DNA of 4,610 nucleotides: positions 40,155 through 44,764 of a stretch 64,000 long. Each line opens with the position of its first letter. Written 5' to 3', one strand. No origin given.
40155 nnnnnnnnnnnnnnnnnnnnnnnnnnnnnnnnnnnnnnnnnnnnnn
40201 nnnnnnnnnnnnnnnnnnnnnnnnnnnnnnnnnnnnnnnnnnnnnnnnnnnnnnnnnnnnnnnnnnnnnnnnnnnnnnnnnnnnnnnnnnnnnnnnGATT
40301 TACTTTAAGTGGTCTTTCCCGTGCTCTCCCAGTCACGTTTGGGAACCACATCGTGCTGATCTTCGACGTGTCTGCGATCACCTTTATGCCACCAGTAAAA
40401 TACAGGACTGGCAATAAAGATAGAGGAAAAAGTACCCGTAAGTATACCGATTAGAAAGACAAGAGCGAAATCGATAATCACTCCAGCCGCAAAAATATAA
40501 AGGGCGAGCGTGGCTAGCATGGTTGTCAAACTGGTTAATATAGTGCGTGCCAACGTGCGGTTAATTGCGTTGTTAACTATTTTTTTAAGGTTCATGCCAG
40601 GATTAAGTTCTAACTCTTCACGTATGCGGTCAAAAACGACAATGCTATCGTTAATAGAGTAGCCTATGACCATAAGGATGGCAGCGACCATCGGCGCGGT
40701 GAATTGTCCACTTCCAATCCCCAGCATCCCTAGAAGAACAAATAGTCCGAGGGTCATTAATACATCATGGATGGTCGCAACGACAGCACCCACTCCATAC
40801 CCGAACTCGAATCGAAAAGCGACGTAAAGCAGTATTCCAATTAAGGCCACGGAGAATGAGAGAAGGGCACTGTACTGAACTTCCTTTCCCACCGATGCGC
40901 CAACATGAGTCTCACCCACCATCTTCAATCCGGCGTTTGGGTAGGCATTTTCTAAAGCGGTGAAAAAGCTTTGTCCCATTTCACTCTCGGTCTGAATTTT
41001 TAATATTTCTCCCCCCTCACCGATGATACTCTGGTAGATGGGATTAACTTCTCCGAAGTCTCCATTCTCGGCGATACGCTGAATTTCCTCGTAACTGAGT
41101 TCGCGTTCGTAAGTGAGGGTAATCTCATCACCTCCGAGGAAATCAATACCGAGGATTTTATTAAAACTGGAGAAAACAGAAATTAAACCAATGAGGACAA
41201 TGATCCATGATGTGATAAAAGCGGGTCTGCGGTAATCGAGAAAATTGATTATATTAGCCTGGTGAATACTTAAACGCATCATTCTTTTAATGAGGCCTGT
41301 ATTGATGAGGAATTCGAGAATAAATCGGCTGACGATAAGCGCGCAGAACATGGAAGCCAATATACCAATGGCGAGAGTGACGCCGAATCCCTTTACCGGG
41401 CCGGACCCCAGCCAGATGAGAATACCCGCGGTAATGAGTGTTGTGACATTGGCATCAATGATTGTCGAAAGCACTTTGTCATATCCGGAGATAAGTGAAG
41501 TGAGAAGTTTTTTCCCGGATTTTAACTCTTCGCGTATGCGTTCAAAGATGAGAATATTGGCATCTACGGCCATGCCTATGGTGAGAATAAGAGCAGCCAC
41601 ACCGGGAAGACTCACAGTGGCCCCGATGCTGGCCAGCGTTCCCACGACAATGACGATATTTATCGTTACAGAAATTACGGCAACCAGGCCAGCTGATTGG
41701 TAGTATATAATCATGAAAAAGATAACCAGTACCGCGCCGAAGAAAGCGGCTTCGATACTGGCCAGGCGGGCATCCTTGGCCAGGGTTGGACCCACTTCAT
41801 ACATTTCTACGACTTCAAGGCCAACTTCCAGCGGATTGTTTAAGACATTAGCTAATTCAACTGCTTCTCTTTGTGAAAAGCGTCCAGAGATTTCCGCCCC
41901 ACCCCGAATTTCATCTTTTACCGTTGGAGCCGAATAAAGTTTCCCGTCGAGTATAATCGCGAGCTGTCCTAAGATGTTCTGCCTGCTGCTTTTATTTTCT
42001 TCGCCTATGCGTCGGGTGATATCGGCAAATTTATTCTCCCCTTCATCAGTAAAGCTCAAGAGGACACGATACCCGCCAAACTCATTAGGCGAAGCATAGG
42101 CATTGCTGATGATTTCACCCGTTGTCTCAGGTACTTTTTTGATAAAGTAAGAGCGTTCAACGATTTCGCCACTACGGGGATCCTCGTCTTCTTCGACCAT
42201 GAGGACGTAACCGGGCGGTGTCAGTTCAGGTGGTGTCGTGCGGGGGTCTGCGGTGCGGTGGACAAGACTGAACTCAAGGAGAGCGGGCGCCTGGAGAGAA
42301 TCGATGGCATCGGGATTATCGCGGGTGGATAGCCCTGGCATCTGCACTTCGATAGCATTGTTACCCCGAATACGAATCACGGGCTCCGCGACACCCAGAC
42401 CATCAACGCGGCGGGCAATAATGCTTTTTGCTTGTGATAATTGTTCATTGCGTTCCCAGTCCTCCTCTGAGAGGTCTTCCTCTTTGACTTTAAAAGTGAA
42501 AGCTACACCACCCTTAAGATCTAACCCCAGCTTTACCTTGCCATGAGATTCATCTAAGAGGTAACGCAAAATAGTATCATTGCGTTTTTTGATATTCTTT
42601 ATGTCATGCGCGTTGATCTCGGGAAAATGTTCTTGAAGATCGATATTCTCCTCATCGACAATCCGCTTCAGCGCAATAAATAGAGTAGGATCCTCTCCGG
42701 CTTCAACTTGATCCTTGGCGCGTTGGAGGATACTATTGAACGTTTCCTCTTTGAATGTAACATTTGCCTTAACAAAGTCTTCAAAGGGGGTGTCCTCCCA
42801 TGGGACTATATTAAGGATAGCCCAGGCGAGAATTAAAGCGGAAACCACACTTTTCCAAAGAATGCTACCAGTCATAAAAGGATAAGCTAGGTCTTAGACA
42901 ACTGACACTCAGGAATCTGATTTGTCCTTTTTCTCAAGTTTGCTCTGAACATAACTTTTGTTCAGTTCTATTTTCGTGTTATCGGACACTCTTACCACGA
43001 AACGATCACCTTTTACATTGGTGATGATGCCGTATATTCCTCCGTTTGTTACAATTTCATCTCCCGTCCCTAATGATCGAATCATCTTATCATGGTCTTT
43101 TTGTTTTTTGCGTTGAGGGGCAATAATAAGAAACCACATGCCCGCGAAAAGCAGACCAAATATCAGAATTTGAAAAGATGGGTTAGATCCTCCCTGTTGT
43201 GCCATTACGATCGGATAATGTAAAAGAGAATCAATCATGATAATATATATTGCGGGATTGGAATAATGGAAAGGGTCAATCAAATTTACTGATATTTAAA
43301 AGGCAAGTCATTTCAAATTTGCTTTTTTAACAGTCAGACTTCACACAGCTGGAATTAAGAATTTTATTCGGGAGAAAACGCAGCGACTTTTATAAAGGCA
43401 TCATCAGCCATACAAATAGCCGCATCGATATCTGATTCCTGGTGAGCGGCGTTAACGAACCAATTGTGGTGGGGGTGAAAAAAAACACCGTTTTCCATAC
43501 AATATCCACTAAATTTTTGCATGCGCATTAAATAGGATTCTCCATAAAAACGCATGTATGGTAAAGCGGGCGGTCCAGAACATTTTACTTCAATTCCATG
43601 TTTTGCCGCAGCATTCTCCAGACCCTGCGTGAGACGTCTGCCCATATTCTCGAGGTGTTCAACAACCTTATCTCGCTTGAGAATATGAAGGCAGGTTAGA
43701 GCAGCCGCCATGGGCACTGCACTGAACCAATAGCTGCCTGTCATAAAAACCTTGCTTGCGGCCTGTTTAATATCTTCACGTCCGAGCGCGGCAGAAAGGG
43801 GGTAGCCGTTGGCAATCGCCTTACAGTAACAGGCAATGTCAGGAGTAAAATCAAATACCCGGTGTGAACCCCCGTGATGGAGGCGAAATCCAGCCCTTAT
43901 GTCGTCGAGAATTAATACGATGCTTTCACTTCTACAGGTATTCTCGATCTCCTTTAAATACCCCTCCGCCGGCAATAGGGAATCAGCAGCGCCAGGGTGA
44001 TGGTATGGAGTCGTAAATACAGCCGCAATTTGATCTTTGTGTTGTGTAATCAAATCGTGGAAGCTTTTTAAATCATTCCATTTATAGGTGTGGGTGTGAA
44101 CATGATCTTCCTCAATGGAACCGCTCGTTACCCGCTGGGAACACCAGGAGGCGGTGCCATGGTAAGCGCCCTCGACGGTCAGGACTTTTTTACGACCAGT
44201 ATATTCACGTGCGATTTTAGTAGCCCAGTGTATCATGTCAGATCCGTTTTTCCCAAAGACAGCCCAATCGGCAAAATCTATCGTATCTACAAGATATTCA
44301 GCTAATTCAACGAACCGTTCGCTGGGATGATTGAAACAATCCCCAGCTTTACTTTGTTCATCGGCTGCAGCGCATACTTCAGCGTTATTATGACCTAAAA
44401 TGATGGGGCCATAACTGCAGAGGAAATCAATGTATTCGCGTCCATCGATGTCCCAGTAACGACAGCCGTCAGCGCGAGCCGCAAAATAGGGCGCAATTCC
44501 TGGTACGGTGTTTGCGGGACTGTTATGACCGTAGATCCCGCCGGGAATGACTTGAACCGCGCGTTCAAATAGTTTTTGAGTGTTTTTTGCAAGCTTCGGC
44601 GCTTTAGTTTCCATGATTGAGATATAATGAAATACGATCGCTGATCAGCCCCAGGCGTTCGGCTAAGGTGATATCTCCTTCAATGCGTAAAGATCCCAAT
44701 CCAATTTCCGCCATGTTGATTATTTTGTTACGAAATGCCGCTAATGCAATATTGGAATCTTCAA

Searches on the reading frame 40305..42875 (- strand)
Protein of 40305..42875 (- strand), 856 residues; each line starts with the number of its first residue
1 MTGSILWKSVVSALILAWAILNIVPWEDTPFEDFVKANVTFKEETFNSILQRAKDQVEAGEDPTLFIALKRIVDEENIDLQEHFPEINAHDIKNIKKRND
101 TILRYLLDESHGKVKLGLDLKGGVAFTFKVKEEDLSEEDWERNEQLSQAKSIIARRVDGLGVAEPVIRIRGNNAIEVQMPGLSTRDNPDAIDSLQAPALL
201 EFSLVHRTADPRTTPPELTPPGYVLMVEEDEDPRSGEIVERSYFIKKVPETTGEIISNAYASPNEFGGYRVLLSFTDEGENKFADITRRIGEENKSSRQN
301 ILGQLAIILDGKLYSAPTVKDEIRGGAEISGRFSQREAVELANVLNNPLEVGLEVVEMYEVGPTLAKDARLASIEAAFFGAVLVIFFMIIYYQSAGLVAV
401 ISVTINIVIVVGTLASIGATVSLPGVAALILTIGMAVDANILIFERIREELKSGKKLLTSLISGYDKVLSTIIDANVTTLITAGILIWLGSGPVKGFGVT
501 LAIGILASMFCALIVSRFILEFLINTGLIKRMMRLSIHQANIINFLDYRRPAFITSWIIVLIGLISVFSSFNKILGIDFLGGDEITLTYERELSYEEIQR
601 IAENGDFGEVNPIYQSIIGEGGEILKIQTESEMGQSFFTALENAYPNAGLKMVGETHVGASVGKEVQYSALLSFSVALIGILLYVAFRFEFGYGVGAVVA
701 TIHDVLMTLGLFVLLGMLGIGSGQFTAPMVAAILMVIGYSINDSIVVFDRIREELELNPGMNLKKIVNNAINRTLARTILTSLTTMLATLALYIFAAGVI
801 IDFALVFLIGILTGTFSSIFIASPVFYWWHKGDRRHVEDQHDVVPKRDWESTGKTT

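Call 41: search_protein_families(library=pfam, proteins=[window:40305-42875:-], max_evalue=0.000001)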
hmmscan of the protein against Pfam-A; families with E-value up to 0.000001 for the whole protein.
window:40305-42875:- (856 aa): 4 families
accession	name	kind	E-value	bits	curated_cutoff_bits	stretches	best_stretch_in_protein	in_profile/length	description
PF02355.23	SecD_SecF_C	-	1.8e-73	246.4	20.5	2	653-831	16-188/189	Protein export membrane protein SecD/SecF, C-terminal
PF22599.2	SecDF_P1_head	-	3.2e-19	69.3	27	1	240-346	10-108/114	SecDF, P1 head subdomain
PF21760.3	SecD_1st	-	1.5e-15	56.8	27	1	147-206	2-59/60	Protein translocase subunit SecDF, P1 domain, N-terminal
PF03176.21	MMPL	-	2.4e-09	37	20.5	1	371-513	145-292/333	MMPL family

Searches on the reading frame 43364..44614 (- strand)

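Call 41: search_protein_families(library=pfam, proteins=[window:43364-44614:-], max_evalue=0.000001)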
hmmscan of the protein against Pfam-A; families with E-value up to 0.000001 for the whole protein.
window:43364-44614:- (416 aa): 1 family
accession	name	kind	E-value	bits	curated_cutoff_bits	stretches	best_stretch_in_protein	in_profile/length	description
PF00202.27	Aminotran_3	-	4.4e-45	154.5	30.5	1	42-339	10-333/403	Aminotransferase class-III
